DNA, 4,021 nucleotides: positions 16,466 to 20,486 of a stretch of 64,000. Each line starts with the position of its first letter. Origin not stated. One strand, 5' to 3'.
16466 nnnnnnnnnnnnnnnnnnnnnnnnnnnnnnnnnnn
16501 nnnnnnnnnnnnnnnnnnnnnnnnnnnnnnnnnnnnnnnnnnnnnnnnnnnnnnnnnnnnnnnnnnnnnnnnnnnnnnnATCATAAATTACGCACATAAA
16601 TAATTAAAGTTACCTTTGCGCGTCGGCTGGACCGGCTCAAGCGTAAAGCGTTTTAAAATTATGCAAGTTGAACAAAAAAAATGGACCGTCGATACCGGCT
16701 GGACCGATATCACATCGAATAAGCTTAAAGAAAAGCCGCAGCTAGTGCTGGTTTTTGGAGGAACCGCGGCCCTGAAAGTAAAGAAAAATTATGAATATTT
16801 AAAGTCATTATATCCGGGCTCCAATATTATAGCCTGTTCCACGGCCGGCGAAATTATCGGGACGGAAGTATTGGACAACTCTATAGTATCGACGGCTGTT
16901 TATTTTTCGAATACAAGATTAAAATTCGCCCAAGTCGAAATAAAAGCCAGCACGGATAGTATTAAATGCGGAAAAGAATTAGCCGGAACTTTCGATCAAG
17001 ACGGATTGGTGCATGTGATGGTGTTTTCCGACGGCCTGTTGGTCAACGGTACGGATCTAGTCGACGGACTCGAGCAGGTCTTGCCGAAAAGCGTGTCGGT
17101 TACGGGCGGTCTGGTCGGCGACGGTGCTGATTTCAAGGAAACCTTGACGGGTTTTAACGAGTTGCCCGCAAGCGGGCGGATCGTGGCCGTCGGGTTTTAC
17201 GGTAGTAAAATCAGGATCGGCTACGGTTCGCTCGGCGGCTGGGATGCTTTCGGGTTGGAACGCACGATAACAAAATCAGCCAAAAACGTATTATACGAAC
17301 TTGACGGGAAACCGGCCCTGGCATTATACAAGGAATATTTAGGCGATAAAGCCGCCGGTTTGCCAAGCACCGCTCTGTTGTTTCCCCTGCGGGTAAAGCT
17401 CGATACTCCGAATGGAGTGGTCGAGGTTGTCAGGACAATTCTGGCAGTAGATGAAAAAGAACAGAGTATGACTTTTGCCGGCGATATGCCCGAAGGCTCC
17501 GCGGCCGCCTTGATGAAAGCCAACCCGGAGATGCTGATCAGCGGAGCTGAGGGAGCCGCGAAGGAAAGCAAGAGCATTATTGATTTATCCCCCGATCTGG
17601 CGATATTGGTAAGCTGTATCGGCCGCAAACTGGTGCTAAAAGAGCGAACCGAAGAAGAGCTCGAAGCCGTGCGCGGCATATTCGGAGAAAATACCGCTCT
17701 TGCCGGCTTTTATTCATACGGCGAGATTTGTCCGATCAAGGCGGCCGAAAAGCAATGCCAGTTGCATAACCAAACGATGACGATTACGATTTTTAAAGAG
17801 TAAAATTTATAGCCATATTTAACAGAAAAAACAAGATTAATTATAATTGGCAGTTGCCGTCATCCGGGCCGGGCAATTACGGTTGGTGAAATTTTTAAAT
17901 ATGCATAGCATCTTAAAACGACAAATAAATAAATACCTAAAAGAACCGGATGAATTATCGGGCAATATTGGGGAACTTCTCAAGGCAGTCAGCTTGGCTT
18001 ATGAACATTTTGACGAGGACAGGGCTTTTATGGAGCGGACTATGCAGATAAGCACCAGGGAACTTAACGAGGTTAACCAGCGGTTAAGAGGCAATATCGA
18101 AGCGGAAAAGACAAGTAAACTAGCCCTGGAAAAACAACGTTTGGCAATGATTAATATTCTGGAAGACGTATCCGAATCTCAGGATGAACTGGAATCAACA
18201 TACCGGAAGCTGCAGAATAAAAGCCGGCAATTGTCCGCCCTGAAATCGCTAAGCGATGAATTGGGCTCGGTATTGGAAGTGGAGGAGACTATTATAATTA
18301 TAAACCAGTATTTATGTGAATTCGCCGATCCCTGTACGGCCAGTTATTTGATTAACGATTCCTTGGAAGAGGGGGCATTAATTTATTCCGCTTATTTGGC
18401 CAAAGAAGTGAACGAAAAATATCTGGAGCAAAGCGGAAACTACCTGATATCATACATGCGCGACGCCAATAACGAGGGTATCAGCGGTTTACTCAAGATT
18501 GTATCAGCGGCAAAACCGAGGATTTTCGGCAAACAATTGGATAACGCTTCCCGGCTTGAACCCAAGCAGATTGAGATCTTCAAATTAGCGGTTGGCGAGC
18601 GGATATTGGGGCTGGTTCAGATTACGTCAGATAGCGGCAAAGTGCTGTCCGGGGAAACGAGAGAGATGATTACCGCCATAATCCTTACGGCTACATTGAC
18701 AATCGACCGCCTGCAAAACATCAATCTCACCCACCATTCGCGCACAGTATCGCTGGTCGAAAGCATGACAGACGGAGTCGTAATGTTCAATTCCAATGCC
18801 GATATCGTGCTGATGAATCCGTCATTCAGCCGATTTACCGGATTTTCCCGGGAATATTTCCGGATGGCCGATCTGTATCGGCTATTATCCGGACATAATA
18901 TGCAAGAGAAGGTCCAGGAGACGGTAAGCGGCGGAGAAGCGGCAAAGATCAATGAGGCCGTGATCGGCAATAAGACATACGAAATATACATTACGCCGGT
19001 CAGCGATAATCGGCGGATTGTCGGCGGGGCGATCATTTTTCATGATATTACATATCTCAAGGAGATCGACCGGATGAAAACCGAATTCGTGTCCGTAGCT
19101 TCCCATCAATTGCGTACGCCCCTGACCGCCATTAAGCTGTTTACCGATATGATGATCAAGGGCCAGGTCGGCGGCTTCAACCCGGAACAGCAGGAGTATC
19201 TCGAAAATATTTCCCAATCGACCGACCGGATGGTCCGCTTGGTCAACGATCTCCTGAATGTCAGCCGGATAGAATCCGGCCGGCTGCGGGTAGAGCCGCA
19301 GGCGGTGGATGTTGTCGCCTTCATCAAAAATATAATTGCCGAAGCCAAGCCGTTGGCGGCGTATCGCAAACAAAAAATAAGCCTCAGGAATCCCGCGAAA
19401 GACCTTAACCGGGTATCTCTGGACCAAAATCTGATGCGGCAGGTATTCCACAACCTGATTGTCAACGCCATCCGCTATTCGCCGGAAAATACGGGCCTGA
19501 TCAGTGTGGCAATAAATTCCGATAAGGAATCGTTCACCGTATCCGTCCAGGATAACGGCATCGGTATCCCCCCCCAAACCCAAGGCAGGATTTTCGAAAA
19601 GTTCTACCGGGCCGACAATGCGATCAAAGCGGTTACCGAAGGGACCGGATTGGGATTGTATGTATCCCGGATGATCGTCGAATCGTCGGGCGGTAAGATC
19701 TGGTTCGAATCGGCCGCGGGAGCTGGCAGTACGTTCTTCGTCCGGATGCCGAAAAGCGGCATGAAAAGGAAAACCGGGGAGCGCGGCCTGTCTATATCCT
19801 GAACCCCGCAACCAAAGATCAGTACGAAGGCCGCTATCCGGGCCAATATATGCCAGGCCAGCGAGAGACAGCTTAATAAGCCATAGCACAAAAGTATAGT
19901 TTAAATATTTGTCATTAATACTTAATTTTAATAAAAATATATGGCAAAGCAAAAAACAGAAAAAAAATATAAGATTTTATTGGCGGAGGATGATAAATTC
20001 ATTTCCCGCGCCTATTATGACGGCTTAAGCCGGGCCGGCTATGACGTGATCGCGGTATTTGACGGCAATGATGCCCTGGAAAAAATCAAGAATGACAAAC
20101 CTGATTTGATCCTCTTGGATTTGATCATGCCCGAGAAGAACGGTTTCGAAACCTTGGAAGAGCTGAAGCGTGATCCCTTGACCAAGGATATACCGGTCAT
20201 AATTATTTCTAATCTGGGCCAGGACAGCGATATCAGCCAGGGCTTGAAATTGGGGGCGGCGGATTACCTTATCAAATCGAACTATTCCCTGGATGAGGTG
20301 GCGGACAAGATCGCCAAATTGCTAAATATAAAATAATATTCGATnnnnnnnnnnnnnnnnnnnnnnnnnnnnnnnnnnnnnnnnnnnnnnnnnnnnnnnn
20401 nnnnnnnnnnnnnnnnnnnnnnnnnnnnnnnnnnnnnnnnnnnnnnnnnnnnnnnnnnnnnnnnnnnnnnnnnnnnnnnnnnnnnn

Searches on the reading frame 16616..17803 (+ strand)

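Call 72: search_protein_families(library=pfam, proteins=[window:16616-17803:+], max_evalue=0.001)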
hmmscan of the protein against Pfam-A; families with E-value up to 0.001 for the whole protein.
window:16616-17803:+ (395 aa): 2 families
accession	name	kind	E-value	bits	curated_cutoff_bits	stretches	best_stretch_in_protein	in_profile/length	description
PF08495.15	FIST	-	1.8e-43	149.1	23.2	1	42-232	1-189/189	FIST N domain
PF10442.14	FIST_C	-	8.2e-35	120.2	28.5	1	234-373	1-131/131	FIST C domain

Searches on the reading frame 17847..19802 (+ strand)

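Call 72: search_protein_families(library=pfam, proteins=[window:17847-19802:+], max_evalue=0.001)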
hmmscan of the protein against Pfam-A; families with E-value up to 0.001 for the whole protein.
window:17847-19802:+ (651 aa): 7 families
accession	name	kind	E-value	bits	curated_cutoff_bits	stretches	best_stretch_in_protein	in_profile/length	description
PF02518.31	HATPase_c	-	1.4e-27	96.8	26.4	1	526-636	2-109/111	Histidine kinase-, DNA gyrase B-, and HSP90-like ATPase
PF00512.31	HisKA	-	2.9e-21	75.7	26.9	1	410-478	1-66/66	His Kinase A (phospho-acceptor) domain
PF00989.32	PAS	-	2.9e-06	27.7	22.6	1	301-368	4-74/113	PAS fold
PF13426.13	PAS_9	-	4e-05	24.3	27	1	309-402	2-102/103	PAS domain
PF08448.16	PAS_4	-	4.9e-05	24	23.1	1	304-403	1-107/110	PAS fold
PF13581.12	HATPase_c_2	-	7.7e-05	23.1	27.4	1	537-612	39-110/127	Histidine kinase-like ATPase domain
PF13188.13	PAS_8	-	0.00021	21.5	21.8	1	302-339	5-44/65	PAS domain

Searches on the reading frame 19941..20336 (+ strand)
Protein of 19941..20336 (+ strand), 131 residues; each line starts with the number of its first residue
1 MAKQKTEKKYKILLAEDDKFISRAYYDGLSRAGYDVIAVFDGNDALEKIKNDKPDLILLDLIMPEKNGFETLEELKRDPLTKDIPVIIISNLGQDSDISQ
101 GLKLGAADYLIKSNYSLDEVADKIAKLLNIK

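Call 72: search_protein_families(library=pfam, proteins=[window:19941-20336:+], max_evalue=0.001)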
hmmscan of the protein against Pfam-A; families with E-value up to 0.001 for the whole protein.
window:19941-20336:+ (131 aa): 1 family
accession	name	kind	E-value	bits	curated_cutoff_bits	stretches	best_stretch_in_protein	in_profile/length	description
PF00072.30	Response_reg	-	3.6e-23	82.3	30.2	1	12-114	1-101/111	Response regulator receiver domain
